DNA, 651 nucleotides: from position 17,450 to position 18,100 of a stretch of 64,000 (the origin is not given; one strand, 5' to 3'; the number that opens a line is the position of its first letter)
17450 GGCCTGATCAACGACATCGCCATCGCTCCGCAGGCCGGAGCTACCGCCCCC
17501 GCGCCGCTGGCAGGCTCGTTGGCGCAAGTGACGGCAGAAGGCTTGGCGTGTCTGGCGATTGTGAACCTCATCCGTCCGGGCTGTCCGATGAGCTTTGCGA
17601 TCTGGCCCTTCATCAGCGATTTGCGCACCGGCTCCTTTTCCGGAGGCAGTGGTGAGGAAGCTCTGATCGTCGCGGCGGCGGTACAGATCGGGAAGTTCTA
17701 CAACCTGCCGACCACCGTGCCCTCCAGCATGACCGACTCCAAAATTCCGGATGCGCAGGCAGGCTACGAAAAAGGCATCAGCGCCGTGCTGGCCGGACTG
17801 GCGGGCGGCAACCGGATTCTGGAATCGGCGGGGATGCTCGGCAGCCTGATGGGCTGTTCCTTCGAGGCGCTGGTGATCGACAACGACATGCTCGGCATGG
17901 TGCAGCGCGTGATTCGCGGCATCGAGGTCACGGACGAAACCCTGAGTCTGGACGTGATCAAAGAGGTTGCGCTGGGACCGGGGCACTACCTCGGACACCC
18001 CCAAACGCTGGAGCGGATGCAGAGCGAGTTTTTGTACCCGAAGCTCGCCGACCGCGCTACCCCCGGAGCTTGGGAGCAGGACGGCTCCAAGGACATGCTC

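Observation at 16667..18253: Two amber-less MttB-superfamily paralogues and cobQ, but no corrinoid-protein gene in 64 kb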

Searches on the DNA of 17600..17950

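Call 70: search_rna_families(source=window, start=17600, end=17950, threshold=evalue, max_evalue=1, show_alignments=2)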
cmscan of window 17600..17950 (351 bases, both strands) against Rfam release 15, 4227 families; matches with E-value up to 1: 2.
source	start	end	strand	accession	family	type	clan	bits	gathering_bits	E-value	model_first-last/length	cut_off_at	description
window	17729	17828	+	RF02510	PYLIS_3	Cis-reg;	-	55.9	38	5.3e-11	1-100/100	no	Pyrrolysine insertion sequence mttB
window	17867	17908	+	RF01153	sn3060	Gene; snRNA; snoRNA; CD-box;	-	17.1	45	0.64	1-67/67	no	Small nucleolar RNA sn3060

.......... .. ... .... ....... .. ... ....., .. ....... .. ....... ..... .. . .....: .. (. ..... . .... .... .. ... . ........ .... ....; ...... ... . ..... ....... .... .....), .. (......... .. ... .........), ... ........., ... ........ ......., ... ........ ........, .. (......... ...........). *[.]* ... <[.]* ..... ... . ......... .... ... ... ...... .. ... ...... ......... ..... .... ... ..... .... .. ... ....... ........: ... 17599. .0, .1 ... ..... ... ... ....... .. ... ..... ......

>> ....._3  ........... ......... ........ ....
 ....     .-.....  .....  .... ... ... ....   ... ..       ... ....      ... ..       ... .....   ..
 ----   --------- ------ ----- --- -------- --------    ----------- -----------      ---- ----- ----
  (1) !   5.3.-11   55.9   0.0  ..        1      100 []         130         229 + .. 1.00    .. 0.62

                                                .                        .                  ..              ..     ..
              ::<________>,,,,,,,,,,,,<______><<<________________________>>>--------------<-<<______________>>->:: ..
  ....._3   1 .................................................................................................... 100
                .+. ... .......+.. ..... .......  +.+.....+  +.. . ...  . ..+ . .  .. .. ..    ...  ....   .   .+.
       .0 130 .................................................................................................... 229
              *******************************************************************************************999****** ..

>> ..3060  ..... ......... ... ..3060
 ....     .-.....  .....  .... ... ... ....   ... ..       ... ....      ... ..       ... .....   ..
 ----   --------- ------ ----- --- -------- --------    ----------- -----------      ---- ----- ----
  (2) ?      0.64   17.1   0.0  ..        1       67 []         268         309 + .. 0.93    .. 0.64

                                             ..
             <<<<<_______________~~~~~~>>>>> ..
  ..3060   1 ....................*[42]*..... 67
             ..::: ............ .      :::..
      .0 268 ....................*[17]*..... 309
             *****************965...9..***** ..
